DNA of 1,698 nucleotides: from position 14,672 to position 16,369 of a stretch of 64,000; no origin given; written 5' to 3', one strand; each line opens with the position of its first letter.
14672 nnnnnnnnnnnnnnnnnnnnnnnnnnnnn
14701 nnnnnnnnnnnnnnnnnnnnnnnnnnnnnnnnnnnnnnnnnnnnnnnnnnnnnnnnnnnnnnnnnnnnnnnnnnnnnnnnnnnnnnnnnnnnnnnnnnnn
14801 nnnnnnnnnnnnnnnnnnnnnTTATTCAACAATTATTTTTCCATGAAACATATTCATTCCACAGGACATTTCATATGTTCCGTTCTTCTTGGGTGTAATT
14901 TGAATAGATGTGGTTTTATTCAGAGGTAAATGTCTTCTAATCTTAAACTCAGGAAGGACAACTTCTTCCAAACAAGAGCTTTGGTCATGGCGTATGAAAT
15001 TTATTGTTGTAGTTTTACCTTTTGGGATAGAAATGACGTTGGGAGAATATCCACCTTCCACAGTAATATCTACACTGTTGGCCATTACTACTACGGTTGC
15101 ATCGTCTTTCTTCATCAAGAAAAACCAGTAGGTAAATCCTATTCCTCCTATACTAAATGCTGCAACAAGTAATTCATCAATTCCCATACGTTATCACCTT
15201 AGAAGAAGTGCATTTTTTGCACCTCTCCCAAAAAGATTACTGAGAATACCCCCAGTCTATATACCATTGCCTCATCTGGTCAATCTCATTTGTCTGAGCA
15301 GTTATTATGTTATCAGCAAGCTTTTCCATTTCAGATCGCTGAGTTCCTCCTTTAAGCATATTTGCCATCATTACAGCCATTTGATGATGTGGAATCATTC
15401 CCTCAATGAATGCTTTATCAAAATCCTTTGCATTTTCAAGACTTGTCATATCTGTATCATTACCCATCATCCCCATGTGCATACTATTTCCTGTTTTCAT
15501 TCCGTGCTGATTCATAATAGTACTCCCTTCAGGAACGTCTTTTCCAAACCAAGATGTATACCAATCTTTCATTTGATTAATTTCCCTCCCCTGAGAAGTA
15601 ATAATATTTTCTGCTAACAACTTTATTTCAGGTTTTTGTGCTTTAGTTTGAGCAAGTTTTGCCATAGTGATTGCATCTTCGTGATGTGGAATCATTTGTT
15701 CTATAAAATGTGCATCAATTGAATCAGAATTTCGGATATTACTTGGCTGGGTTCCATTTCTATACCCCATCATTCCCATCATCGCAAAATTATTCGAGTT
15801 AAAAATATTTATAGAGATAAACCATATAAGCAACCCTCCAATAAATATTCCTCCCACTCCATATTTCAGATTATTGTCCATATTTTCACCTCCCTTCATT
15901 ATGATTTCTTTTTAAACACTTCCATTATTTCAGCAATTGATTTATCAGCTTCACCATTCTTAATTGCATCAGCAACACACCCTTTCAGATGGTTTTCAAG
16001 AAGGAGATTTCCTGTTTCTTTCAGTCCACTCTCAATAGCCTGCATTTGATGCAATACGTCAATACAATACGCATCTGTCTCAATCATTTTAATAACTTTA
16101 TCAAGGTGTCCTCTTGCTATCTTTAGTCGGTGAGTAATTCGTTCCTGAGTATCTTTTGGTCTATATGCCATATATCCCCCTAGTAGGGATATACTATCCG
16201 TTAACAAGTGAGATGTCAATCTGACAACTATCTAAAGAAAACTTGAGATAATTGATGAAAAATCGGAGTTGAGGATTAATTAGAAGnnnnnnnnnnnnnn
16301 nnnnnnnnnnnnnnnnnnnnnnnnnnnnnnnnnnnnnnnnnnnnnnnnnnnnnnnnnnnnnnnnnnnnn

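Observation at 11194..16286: Complete CsoR-controlled copper homeostasis operon downstream of ftsZ, with unusual accessory genes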

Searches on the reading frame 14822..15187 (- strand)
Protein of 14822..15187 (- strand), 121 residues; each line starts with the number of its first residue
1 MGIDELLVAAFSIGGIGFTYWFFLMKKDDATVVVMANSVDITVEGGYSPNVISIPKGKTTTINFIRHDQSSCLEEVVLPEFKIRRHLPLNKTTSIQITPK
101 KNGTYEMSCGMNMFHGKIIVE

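Call 3: search_protein_families(library=pfam, proteins=[window:14822-15187:-], max_evalue=0.1)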
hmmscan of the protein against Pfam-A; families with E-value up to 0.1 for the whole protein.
window:14822-15187:- (121 aa): 1 family
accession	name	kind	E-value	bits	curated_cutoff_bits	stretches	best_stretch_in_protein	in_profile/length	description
PF13473.12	Cupredoxin_1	-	1.9e-23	82.9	27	1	19-120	5-104/104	Cupredoxin-like domain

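Call 4: search_protein_families(library=ncbifam, proteins=[window:14822-15187:-], max_evalue=0.1)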
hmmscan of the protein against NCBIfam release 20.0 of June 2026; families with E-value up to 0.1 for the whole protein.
window:14822-15187:- (121 aa): 1 family
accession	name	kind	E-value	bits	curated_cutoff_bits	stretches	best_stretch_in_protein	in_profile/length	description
NF050117.1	aa3_CtaC_Actin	exception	0.014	14.6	250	1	49-109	158-215/244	aa3-type cytochrome oxidase subunit II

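Call 5: search_solved_structures(query=window:14822-15187:-, max_evalue=1, show_alignments=3)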
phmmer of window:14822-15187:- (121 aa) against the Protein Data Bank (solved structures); distinct sequences matched with E-value up to 1: 5.
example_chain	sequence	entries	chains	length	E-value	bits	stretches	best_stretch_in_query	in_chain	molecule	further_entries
2mry_A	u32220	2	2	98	4.2e-19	72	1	39-121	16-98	Uncharacterized protein | CupA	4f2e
4f2f_A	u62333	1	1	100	2.8e-09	40.3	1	38-118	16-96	Cation-transporting ATPase, E1-E2 family protein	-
4hcf_A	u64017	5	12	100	7e-05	26.1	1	30-120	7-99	Cupredoxin 1 | Cytochrome B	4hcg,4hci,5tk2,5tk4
5fc9_A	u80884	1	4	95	0.097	16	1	29-113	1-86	Blue (Type 1) copper domain protein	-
4bkg_A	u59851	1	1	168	0.43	13.9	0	78-93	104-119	SMALL UBIQUITIN-RELATED MODIFIER 2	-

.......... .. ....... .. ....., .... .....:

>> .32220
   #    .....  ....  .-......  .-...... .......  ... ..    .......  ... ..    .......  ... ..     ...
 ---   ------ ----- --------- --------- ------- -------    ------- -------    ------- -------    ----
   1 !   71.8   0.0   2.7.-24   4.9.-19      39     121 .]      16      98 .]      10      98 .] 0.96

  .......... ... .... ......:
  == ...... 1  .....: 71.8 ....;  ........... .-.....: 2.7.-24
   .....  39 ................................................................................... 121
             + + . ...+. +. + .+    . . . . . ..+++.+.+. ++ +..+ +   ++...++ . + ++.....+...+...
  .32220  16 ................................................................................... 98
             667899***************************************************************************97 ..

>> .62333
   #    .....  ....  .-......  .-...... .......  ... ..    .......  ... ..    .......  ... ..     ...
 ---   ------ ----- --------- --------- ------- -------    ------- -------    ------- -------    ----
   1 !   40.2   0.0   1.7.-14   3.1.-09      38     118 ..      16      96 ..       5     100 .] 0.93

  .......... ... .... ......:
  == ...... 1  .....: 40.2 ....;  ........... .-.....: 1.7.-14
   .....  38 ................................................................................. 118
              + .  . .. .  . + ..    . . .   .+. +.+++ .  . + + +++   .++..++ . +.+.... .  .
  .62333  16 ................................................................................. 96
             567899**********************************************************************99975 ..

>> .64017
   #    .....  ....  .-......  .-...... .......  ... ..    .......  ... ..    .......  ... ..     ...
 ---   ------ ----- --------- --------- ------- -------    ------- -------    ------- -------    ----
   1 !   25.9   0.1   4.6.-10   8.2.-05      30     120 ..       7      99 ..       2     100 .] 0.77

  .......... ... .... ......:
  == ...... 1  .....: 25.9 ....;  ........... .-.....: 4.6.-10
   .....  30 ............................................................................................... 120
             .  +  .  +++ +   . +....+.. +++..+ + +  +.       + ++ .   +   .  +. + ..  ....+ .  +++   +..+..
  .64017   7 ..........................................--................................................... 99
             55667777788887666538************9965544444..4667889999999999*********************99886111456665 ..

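Call 54: find_homologous_proteins(query=window:14822-15187:-, max_evalue=0.00001)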
Query window:14822-15187:- (121 aa): 2369 proteins with E <= 0.00001 among 2373 candidates; the best 120 are listed.
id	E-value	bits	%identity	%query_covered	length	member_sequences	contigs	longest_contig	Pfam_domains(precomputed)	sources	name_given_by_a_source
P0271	4.6e-75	267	100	100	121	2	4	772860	PF13473.13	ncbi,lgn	-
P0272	9.9e-60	218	80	100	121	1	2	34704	PF13473.13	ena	-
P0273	2.9e-59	216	81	100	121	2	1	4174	PF13473.13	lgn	-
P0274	3.1e-59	216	83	99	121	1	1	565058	PF13473.13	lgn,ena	-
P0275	6.7e-59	215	79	100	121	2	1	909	PF13473.13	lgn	-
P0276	1.1e-58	214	78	100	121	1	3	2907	PF13473.13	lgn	-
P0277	4.7e-58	212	78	100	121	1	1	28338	PF13473.13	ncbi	-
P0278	6.6e-58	212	76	99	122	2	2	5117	PF13473.13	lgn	-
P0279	1.5e-57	211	79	99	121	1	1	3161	PF13473.13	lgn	-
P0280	1.5e-57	211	76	100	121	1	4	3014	PF13473.13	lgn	-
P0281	2.8e-57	210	77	100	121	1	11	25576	PF13473.13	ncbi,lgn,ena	-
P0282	2.9e-57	210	77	100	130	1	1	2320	PF13473.13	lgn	-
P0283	2.9e-57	210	77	100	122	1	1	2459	PF13473.13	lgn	-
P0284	2.9e-57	210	77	100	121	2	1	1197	PF13473.13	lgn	-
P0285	3.5e-57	209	78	99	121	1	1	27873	PF13473.13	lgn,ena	-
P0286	3.7e-57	209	78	99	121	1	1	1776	PF13473.13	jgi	-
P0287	4.5e-57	209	79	100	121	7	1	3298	PF13473.13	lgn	-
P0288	5.1e-57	209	78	100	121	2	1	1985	PF13473.13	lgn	-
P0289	8.0e-57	208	76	100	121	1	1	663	PF13473.13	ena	-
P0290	1.1e-56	208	80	98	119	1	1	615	PF13473.13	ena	-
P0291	1.2e-56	208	77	100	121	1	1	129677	PF13473.13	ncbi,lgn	-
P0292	1.6e-56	207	76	100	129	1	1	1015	PF13473.13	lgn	-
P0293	1.7e-56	207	76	99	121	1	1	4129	PF13473.13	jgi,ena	-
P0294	1.7e-56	207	76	100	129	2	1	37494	PF13473.13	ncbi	-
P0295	2.7e-56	207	76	100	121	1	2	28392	PF13473.13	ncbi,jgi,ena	-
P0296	3.0e-56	206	76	98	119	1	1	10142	PF13473.13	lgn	-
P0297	3.2e-56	206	76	100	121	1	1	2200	PF13473.13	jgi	-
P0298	3.3e-56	206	74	100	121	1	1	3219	PF13473.13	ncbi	-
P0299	3.4e-56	206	76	99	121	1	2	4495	PF13473.13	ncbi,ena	-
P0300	5.6e-56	206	76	98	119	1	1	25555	PF13473.13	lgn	-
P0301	6.1e-56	205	77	98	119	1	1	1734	PF13473.13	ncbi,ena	-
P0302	6.2e-56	205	75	100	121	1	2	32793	PF13473.13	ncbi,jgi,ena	-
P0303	6.8e-56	205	78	99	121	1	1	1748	PF13473.13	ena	-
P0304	8.1e-56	205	78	100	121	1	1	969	PF13473.13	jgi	jgi:plastocyanin domain-containing protein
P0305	8.3e-56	205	75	99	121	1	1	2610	PF13473.13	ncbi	-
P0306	8.4e-56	205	77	99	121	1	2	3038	PF13473.13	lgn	-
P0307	8.6e-56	205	74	100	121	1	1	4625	PF13473.13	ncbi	-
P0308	8.7e-56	205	77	100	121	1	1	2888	PF13473.13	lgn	-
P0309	8.9e-56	205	75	99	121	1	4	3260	PF13473.13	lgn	-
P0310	1.3e-55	204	74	100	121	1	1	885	PF13473.13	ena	-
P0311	1.3e-55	204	77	100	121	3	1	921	PF13473.13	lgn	-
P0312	1.4e-55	204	76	100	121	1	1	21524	PF13473.13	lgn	-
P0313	1.4e-55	204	76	100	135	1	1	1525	PF13473.13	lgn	-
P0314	1.5e-55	204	75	100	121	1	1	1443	PF13473.13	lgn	-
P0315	1.5e-55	204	73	100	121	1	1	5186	PF13473.13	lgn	-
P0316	1.7e-55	204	76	98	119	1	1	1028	PF13473.13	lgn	-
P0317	2.3e-55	204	73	100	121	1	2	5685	PF13473.13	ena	-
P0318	2.5e-55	203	81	98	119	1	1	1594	PF13473.13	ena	-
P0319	2.6e-55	203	76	100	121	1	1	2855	PF13473.13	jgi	-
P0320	2.7e-55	203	75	100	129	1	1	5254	PF13473.13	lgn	-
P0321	3.0e-55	203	76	100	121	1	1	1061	PF13473.13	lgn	-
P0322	4.2e-55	203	72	99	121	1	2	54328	PF13473.13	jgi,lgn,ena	jgi:plastocyanin domain-containing protein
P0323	4.3e-55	203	77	99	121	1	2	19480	PF13473.13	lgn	-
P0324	4.3e-55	203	78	99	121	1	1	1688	PF13473.13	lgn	-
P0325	4.7e-55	203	75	98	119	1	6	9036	PF13473.13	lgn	-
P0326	4.8e-55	203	74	100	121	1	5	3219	PF13473.13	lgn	-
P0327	7.7e-55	202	74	100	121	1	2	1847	PF13473.13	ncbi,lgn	-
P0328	8.3e-55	202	77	98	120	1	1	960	PF13473.13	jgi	jgi:plastocyanin domain-containing protein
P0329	1.1e-54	201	76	100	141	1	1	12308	PF13473.13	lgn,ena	-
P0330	1.5e-54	201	77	98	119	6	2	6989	PF13473.13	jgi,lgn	jgi:plastocyanin domain-containing protein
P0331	1.6e-54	201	74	100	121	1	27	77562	PF13473.13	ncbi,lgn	-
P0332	2.1e-54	200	78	98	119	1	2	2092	PF13473.13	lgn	-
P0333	2.7e-54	200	74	99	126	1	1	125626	PF13473.13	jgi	-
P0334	2.9e-54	200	77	98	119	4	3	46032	PF13473.13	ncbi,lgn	-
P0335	2.9e-54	200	76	100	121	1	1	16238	PF13473.13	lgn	-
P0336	3.0e-54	200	73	99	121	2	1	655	PF13473.13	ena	-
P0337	3.3e-54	200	74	100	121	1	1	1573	PF13473.13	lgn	-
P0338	3.8e-54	200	76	98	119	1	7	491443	PF13473.13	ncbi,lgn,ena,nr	ncbi:MAG TPA: cupredoxin domain-containing protein [Candidatus Levybacteria bacterium]|nr:cupredoxin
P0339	4.0e-54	200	74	99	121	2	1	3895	PF13473.13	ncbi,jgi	-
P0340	4.1e-54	200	75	99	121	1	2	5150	PF13473.13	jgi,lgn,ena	jgi:plastocyanin domain-containing protein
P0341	4.4e-54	199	74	100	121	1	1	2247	PF13473.13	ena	-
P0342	4.8e-54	199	74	98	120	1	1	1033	PF13473.13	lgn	-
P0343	5.4e-54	199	74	100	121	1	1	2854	PF13473.13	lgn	-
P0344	6.5e-54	199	73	99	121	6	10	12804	PF13473.13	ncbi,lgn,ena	-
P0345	6.7e-54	199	74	100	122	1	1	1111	PF13473.13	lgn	-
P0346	1.1e-53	198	74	100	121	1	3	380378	PF13473.13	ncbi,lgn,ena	ncbi:MAG: cupredoxin domain-containing protein [Patescibacteria group bacterium]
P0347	1.2e-53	198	76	98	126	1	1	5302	PF13473.13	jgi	-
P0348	1.7e-53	198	75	100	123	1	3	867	PF13473.13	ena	-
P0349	2.0e-53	197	71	100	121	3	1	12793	PF13473.13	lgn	-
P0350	2.2e-53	197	74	98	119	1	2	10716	PF13473.13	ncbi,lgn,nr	ncbi:MAG TPA: cupredoxin domain-containing protein [Candidatus Saccharimonadales bacterium]|nr:cupre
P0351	2.2e-53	197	73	99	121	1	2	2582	PF13473.13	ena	-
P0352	2.8e-53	197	72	100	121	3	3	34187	PF13473.13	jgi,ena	-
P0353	2.8e-53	197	73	100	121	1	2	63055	PF13473.13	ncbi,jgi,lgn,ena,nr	ncbi:MAG: copper-binding protein [Candidatus Levybacteria bacterium]|nr:copper-binding protein [Cand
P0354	4.1e-53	196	76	99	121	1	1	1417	PF13473.13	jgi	jgi:plastocyanin domain-containing protein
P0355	4.2e-53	196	73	100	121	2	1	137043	PF13473.13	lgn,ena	-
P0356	6.5e-53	196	73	98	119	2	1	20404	PF13473.13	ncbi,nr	ncbi:MAG: cupredoxin domain-containing protein [Candidatus Levybacteria bacterium]|nr:cupredoxin dom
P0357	6.9e-53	196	74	100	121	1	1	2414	PF13473.13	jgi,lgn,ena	-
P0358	8.3e-53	195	71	100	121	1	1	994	PF13473.13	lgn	-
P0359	9.0e-53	195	74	99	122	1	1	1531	PF13473.13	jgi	jgi:plastocyanin domain-containing protein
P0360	9.8e-53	195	74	100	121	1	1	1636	PF13473.13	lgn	-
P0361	1.2e-52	195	73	100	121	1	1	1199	PF13473.13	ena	-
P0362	1.6e-52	194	71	99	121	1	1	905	PF13473.13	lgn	-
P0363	1.6e-52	194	73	98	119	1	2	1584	PF13473.13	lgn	-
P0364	2.0e-52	194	74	100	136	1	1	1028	PF13473.13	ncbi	-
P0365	2.0e-52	194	73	99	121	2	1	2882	PF13473.13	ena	-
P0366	2.1e-52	194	74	99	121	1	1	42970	PF13473.13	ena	-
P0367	2.1e-52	194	73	99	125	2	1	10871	PF13473.13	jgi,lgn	-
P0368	2.2e-52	194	73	99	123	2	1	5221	PF13473.13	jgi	jgi:plastocyanin domain-containing protein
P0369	2.2e-52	194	72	99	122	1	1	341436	PF13473.13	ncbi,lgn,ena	-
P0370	2.4e-52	194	73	99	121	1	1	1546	PF13473.13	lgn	-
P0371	2.5e-52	194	73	99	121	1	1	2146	PF13473.13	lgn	-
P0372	2.8e-52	194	71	98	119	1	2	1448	PF13473.13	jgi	-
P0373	3.2e-52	193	73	100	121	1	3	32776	PF13473.13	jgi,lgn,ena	-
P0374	3.4e-52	193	73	98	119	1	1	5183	PF13473.13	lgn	-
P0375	3.9e-52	193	73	100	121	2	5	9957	PF13473.13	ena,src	-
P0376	3.9e-52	193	73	99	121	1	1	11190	PF13473.13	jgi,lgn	jgi:plastocyanin domain-containing protein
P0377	4.6e-52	193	70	100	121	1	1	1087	PF13473.13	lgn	-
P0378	5.1e-52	193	73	100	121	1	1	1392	PF13473.13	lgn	-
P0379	5.2e-52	193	72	99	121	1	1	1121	PF13473.13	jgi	jgi:plastocyanin domain-containing protein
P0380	5.3e-52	193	69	99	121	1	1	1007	PF13473.13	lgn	-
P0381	5.8e-52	193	71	100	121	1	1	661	PF13473.13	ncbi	-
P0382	6.1e-52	193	69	100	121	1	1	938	PF13473.13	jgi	-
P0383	6.6e-52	192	72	99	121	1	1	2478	PF13473.13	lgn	-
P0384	6.7e-52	192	72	99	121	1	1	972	PF13473.13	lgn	-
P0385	7.3e-52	192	73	99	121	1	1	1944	PF13473.13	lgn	-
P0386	8.1e-52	192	69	100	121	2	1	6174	PF13473.13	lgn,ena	-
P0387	8.5e-52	192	73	99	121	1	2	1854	PF13473.13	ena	-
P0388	8.5e-52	192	73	99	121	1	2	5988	PF13473.13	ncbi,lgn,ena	-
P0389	8.7e-52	192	71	98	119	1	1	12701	PF13473.13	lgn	-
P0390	1.1e-51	192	70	100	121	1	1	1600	PF13473.13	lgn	-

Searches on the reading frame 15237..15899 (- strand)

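Call 3: search_protein_families(library=pfam, proteins=[window:15237-15899:-], max_evalue=0.1)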
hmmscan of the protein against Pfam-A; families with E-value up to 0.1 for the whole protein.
window:15237-15899:- (220 aa): 4 families
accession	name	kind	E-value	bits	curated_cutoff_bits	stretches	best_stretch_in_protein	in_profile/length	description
PF03713.19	DUF305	-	6.4e-46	156.6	27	1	62-213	1-151/151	Domain of unknown function (DUF305)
PF13628.12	DUF4142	-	9.4e-10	39.3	27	1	62-199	3-125/138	Domain of unknown function (DUF4142)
PF09861.14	Lar_N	-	0.00084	19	23.3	1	99-176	93-170/204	Lactate racemase N-terminal domain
PF10805.13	DUF2730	-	0.067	13.7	24.9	0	173-209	17-52/102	Protein of unknown function (DUF2730)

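Call 4: search_protein_families(library=ncbifam, proteins=[window:15237-15899:-], max_evalue=0.1)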
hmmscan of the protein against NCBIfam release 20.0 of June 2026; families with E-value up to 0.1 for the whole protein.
window:15237-15899:- (220 aa): 1 family
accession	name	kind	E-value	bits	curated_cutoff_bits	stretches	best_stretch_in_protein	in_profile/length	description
NF049983.1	CopM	equivalog_domain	1.8e-34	117.6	90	2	55-113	14-72/73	CopM family metallochaperone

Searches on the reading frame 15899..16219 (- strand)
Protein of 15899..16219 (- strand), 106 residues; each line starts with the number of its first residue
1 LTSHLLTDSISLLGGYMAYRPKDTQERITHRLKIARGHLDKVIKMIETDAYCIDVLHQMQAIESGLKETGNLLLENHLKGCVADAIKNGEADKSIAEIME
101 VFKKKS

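Call 3: search_protein_families(library=pfam, proteins=[window:15899-16219:-], max_evalue=0.1)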
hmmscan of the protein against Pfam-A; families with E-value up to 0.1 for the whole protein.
window:15899-16219:- (106 aa): 1 family
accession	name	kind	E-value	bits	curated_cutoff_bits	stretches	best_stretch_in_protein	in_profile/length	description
PF02583.22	Trns_repr_metal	-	1.8e-24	86.3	22.8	1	25-104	2-78/78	Metal-sensitive transcriptional repressor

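Call 4: search_protein_families(library=ncbifam, proteins=[window:15899-16219:-], max_evalue=0.1)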
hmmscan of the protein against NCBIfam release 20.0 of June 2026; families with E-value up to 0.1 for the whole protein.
window:15899-16219:- (106 aa): 3 families
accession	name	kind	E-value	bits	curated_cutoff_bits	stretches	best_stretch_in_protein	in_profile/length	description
NF052430.1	repress_RicR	exception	2.8e-15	56.7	175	1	25-97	8-82/93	copper-sensing transcriptional repressor RicR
NF008464.0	PRK11352.1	equivalog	5.7e-06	26.6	133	1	20-102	4-86/91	formaldehyde-responsive transcriptional repressor FrmR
NF011613.0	PRK15039.1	equivalog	0.0071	17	138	1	22-101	6-80/90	Ni(II)/Co(II)-binding transcriptional repressor RcnR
